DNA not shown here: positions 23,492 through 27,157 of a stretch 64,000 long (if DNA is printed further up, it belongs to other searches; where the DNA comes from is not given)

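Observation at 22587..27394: Compact damage-inducible cassette ORF105 - dnaE2 - FUSC-like membrane protein without adjacent imuA/imuB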

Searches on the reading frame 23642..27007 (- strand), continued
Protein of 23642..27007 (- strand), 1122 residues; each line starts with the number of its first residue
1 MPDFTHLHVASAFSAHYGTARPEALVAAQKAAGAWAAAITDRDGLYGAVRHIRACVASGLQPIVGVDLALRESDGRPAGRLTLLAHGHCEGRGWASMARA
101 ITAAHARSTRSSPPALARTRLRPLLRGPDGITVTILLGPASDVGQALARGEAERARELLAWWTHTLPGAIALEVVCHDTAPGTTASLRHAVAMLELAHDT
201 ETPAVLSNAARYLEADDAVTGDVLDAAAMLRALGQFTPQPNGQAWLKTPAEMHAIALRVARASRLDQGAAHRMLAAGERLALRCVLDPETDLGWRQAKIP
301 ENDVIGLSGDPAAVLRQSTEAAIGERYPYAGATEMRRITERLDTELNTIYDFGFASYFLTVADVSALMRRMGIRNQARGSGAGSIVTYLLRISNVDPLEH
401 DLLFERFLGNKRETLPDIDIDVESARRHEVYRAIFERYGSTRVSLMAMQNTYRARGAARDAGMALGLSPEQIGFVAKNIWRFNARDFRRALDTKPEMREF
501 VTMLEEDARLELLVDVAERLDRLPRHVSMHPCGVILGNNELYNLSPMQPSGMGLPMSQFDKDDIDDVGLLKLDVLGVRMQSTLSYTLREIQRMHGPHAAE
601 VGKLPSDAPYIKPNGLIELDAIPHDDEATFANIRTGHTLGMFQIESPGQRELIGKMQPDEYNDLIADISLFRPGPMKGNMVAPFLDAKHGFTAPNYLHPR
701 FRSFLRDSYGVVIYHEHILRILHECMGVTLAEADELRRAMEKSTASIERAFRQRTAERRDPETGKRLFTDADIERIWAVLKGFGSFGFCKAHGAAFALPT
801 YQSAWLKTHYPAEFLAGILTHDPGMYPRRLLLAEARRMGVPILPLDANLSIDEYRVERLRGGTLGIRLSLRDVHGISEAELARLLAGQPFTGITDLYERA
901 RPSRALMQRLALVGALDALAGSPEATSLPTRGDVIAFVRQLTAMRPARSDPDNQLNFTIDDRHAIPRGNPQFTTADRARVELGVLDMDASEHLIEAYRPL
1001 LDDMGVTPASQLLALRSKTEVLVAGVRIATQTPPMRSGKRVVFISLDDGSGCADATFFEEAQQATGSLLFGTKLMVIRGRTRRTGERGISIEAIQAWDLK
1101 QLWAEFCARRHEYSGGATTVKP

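Call 28: find_encoding_contigs(protein=P0043, flank=6000, max_places=1)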
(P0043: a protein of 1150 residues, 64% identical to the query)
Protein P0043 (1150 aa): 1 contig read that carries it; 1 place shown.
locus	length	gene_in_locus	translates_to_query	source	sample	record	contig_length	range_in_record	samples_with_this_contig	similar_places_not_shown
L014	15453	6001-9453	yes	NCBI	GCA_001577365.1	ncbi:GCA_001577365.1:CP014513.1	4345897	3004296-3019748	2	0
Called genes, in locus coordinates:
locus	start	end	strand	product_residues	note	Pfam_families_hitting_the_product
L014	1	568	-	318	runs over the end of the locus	PF09407:AbiEi_1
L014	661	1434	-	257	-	PF00106:adh_short, PF01370:Epimerase (faint), PF08659:KR, PF13561:adh_short_C2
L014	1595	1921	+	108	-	PF20114:DUF6504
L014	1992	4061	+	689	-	PF19291:TREH_N, PF00723:Glyco_hydro_15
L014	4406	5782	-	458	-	PF00479:G6PD_N, PF02781:G6PD_C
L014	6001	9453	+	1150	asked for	PF02811:PHP, PF07733:DNA_pol3_alpha, PF17657:DNA_pol3_finger, PF14579:HHH_6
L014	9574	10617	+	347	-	PF13409:GST_N_2 (weak), PF00043:GST_C (weak), PF13410:GST_C_2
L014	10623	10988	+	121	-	PF01258:zf-dskA_traR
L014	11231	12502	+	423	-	PF26965:MimR_N, PF01590:GAF (weak), PF27103:YTH3_C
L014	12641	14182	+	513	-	PF00171:Aldedh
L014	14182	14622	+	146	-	PF05610:DUF779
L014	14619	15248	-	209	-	PF13338:AbiEi_4 (faint)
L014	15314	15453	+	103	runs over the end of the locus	PF00829:Ribosomal_L21p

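Call 39: search_protein_families(library=pfam, proteins=[L010:5683-5988:+, L013:5684-5986:+], max_evalue=0.1)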
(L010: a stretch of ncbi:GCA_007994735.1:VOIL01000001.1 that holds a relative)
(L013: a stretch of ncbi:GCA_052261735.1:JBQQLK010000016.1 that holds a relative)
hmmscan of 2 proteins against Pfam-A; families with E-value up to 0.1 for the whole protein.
L010:5683-5988:+ (101 aa): 2 families
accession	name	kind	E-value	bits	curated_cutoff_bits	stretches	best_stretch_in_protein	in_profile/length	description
PF20114.4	DUF6504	-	4.6e-05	24.1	24.2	1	15-87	18-81/103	Domain of unknown function (DUF6504)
PF21806.3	DUF6879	-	0.0093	15.9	23.9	1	32-85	66-118/167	Family of unknown function (DUF6879)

L013:5684-5986:+ (100 aa): 1 family
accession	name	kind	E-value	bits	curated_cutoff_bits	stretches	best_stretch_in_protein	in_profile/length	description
PF20114.4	DUF6504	-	0.00021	22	24.2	1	11-90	16-85/103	Domain of unknown function (DUF6504)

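Call 40: search_dna_similar(query=window:23642-27007:-, collection=plasmids, mode=protein, max_evalue=1e-50, max_rows=40, rows=spread)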
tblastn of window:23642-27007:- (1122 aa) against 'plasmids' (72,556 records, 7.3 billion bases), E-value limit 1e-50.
Records with a match: 262; places in all: 275; records where one place covers at least 80% of the query: 117.
Best place of each record, by identity: 60-80% 1; <60% 261.
By first word of the organism name: Streptomyces 108; Ralstonia 41; Deinococcus 9; Cupriavidus 9; Escherichia 9; Rhizobium 6; Caballeronia 6; Embleya 4; Kitasatospora 4; Roseomonas 4; and 40 more.
By predicted mobility (MOB-suite, as given by PLSDB): non-mobilizable 161; mobilizable 91; conjugative 10.
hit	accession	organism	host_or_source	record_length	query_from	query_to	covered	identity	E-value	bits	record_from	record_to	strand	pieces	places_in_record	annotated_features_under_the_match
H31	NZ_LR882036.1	Agreia sp. COWG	acid mine drainage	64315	4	1114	99%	62.4%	0e+0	1244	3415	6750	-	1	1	dnaE: DNA polymerase III subunit alpha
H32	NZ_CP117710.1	Streptomyces sp. MMBL 11-1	marine sponge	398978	4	1102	98%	42.5%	0e+0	691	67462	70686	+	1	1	dnaE: DNA polymerase III subunit alpha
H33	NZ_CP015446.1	Streptomyces sp. S8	turfgrass,whole organism,soil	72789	4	1102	98%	42.4%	0e+0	651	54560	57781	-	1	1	dnaE: DNA polymerase III subunit alpha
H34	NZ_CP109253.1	Streptomyces anulatus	-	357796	3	1102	98%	42.1%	0e+0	640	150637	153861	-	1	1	dnaE: DNA polymerase III subunit alpha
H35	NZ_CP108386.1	Streptomyces sp. NBC_01324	-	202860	5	1102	98%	42.0%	0e+0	614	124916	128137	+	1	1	dnaE: DNA polymerase III subunit alpha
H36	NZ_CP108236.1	Streptomyces sp. NBC_00080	-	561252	4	1104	98%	41.8%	0e+0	651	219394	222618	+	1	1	dnaE: DNA polymerase III subunit alpha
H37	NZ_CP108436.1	Streptomyces sp. NBC_01281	-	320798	4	1104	98%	41.7%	0e+0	637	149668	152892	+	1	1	dnaE: DNA polymerase III subunit alpha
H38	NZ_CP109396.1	Streptomyces sp. NBC_01527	-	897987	5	1104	98%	41.6%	0e+0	644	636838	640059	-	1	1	DNA polymerase III subunit alpha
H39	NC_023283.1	Streptomyces sp. FR1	-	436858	1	1104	98%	41.4%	0e+0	637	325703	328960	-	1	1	dnaE: DNA polymerase III subunit alpha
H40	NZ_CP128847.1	Streptomyces flavofungini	pure culture,Pear garden topsoil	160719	1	1104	98%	41.1%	0e+0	628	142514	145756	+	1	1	dnaE: DNA polymerase III subunit alpha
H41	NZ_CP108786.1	Embleya sp. NBC_00888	-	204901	4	1102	98%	41.2%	0e+0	620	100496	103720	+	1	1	dnaE: DNA polymerase III subunit alpha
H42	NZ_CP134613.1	Streptomyces sp. ITFR-6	Ips typographus,whole organism,Ips ...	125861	5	1102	98%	41.1%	0e+0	612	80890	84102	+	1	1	dnaE: DNA polymerase III subunit alpha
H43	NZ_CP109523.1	Streptomyces anulatus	-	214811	5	1102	98%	40.9%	0e+0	628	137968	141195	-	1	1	dnaE: DNA polymerase III subunit alpha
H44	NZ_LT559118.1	Nonomuraea gerenzanensis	-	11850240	2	1076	96%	41.3%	0e+0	678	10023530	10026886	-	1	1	none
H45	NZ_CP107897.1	Streptomyces sp. NBC_00466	-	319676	10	1077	95%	40.8%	0e+0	612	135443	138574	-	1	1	dnaE: DNA polymerase III subunit alpha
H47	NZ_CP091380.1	Amycolatopsis sp. FU40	cell culture,soil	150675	4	1104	98%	28.9%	1e-78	292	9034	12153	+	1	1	error-prone DNA polymerase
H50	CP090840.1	Streptomyces viridifaciens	Whole organism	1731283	192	1072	79%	29.5%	1e-65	252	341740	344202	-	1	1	error-prone DNA polymerase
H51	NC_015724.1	Cupriavidus necator N-1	soil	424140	264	1058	71%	31.3%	3e-74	278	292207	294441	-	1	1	error-prone DNA polymerase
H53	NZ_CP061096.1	Roseomonas marmotae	Marmota himalayana,pure culture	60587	311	1060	67%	31.5%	2e-68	260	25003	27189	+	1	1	error-prone DNA polymerase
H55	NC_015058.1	Granulicella tundricola MP5ACTX9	-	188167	299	1077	69%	29.6%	1e-70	267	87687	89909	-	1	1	error-prone DNA polymerase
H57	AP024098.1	Ralstonia solanacearum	-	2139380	302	1058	67%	30.1%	9e-63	243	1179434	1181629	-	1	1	dnaE2: error-prone DNA polymerase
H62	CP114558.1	Candidatus Manganitrophus sp.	activated carbon metagenome,metagenomic ...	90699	341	1100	68%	29.6%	6e-64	246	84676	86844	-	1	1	error-prone DNA polymerase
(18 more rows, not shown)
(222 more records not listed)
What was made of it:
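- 23639..27007 (-): dnaE2 of the DnaE2B group: 1122-aa C-family polymerase with PHP, palm/NTPase, finger, HhH and OB domains (the range includes the stop codon). Identity is 42% to Streptomyces DnaE2B but 29-30% to DnaE2A from imuA-imuB cassettes (call 40).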

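Call 41: get_annotated_region(hit=H47, flank=5000)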
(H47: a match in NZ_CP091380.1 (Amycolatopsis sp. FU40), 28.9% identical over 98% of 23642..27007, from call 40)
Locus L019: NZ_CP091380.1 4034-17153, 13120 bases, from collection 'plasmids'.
description: Amycolatopsis sp. FU40 plasmid unnamed2
organism: Amycolatopsis sp. FU40 (NCBI taxid 2914159)
taxonomy: Bacteria; Actinomycetota; Actinomycetes; Pseudonocardiales; Pseudonocardiaceae; Amycolatopsis; Amycolatopsis sp. FU40
host: -; source: cell culture,soil; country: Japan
typing (MOB-suite, as given by PLSDB): non-mobilizable
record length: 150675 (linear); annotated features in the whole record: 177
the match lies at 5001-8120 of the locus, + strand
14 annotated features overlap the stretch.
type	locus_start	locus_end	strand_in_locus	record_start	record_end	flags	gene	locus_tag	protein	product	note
CDS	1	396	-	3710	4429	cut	-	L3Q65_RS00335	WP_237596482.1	hypothetical protein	-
CDS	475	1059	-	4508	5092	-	-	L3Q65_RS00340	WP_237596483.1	hypothetical protein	-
CDS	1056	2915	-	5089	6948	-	-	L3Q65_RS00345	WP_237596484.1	hypothetical protein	-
CDS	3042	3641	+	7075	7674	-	-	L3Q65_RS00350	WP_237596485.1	hypothetical protein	-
CDS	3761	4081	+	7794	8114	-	-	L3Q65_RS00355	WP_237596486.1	hypothetical protein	-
CDS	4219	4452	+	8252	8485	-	-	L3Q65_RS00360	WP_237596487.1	cytochrome ubiquinol oxidase subunit I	-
CDS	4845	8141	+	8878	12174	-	-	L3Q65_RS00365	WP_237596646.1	error-prone DNA polymerase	-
CDS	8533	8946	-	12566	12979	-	-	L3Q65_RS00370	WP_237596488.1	hypothetical protein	-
CDS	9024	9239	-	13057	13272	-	-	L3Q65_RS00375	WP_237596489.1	hypothetical protein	-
CDS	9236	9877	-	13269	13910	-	-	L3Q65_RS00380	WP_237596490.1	hypothetical protein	-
CDS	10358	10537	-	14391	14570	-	-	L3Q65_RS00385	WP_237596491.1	hypothetical protein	-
CDS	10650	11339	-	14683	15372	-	-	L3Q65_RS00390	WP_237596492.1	hypothetical protein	-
CDS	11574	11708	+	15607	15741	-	-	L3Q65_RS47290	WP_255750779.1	hypothetical protein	-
CDS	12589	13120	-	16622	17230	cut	-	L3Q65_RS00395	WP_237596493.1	hypothetical protein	-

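Call 42: get_annotated_region(hit=H51, flank=5000)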
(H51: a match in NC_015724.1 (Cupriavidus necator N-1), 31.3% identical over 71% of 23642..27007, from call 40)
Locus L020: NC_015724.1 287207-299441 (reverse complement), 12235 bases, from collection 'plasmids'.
description: Cupriavidus necator N-1 plasmid pBB2, complete sequence
organism: Cupriavidus necator N-1 (NCBI taxid 1042878)
taxonomy: Bacteria; Pseudomonadota; Betaproteobacteria; Burkholderiales; Burkholderiaceae; Cupriavidus; Cupriavidus necator; Cupriavidus necator N-1
host: -; source: soil; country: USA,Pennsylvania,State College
typing (MOB-suite, as given by PLSDB): non-mobilizable; mating-pair formation MPF_T
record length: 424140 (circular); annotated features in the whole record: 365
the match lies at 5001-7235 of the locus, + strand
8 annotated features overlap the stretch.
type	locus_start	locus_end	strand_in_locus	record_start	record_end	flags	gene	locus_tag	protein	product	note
CDS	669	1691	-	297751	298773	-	-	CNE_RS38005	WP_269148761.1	antitoxin Xre/MbcA/ParS toxin-binding domain-containing protein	-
CDS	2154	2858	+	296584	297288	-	imuA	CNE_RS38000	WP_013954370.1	translesion DNA synthesis-associated protein ImuA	GO:0051782 - negative regulation of cell division [Evidence IEA]; GO:0009432 - SOS response [Evidence IEA]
CDS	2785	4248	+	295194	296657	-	-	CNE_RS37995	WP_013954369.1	DNA polymerase Y family protein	-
CDS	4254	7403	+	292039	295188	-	-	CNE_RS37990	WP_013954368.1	error-prone DNA polymerase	-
CDS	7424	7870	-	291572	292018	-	-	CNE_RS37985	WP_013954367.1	zinc-finger-containing protein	-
CDS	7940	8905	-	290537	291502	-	-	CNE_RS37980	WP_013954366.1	SOS response-associated peptidase family protein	GO:0006974 - DNA damage response [Evidence IEA]; GO:0018142 - protein-DNA covalent cross-linking [Evidence IEA]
CDS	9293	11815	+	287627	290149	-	ligD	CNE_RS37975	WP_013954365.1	DNA ligase D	GO:0006303 - double-strand break repair via nonhomologous end joining [Evidence IEA]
CDS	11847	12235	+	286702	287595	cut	-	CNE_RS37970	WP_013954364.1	Ku protein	GO:0006303 - double-strand break repair via nonhomologous end joining [Evidence IEA]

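Call 43: get_annotated_region(hit=H32, flank=4000)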
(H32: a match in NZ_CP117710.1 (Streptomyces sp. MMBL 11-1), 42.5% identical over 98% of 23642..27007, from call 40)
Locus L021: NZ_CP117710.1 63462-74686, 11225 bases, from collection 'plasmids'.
description: Streptomyces sp. MMBL 11-1 plasmid unnamed1, complete sequence
organism: Streptomyces sp. MMBL 11-1 (NCBI taxid 3026420)
taxonomy: Bacteria; Actinomycetota; Actinomycetes; Kitasatosporales; Streptomycetaceae; Streptomyces; Streptomyces sp. MMBL 11-1
host: -; source: marine sponge; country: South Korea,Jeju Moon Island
typing (MOB-suite, as given by PLSDB): non-mobilizable
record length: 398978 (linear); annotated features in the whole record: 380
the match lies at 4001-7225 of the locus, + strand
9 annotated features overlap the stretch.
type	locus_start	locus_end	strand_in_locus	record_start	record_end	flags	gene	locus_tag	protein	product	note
CDS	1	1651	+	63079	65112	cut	ligA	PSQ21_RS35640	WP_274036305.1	NAD-dependent DNA ligase LigA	GO:0006281 - DNA repair [Evidence IEA]; GO:0006260 - DNA replication [Evidence IEA]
CDS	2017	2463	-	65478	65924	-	-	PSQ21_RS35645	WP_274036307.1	hypothetical protein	-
CDS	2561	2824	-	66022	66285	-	-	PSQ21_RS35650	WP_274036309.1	hypothetical protein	-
CDS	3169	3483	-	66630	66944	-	-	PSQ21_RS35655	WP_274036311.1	hypothetical protein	-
CDS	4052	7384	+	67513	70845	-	dnaE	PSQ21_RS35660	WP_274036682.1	DNA polymerase III subunit alpha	GO:0006260 - DNA replication [Evidence IEA]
CDS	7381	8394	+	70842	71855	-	-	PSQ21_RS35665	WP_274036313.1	hypothetical protein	-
CDS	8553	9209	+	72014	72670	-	lexA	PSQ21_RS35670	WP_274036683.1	transcriptional repressor LexA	GO:0006282 - regulation of DNA repair [Evidence IEA]; GO:0006355 - regulation of DNA-templated transcription [Evidence ...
CDS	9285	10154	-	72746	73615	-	-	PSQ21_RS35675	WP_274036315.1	hypothetical protein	-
CDS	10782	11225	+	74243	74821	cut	-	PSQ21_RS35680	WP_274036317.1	hypothetical protein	-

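Call 44: search_protein_families(library=pfam, proteins=[L020:2785-4248:+, L020:2154-2858:+, L021:7381-8394:+], max_evalue=1)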
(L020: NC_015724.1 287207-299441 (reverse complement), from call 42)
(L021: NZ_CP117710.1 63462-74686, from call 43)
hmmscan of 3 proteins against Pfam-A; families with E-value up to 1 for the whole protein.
L020:2785-4248:+ (487 aa): 2 families
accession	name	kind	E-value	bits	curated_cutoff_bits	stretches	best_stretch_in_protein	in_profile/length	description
PF00817.25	IMS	-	9.9e-07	29.2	23.2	1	26-146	21-146/148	impB/mucB/samB family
PF11799.13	IMS_C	-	0.14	13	20.7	1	239-331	10-99/109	impB/mucB/samB family C-terminal domain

L020:2154-2858:+ (234 aa): 0 families

L021:7381-8394:+ (337 aa): 6 families
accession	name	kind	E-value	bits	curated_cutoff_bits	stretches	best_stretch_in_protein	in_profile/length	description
PF11799.13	IMS_C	-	4.4e-15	56.5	20.7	1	180-289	2-107/109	impB/mucB/samB family C-terminal domain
PF21999.2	IMS_HHH_1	-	7.3e-10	39.6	27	1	119-169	3-53/53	DNA polymerase-iota, thumb domain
PF00817.25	IMS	-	3e-07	30.9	23.2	1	18-90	75-147/148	impB/mucB/samB family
PF14520.12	HHH_5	-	0.00025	21.9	27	1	119-161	7-51/57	Helix-hairpin-helix domain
PF13438.11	DUF4113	-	0.0031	17.9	24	1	300-324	2-26/51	Domain of unknown function (DUF4113)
PF11798.14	IMS_HHH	-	0.0039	17.8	24.4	1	109-135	6-32/32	IMS family HHH motif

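Call 48: search_solved_structures(query=L020:2785-4245:+, max_evalue=0.01)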
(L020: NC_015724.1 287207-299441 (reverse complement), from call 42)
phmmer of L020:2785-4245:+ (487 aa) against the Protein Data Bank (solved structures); distinct sequences matched with E-value up to 0.01: 0.
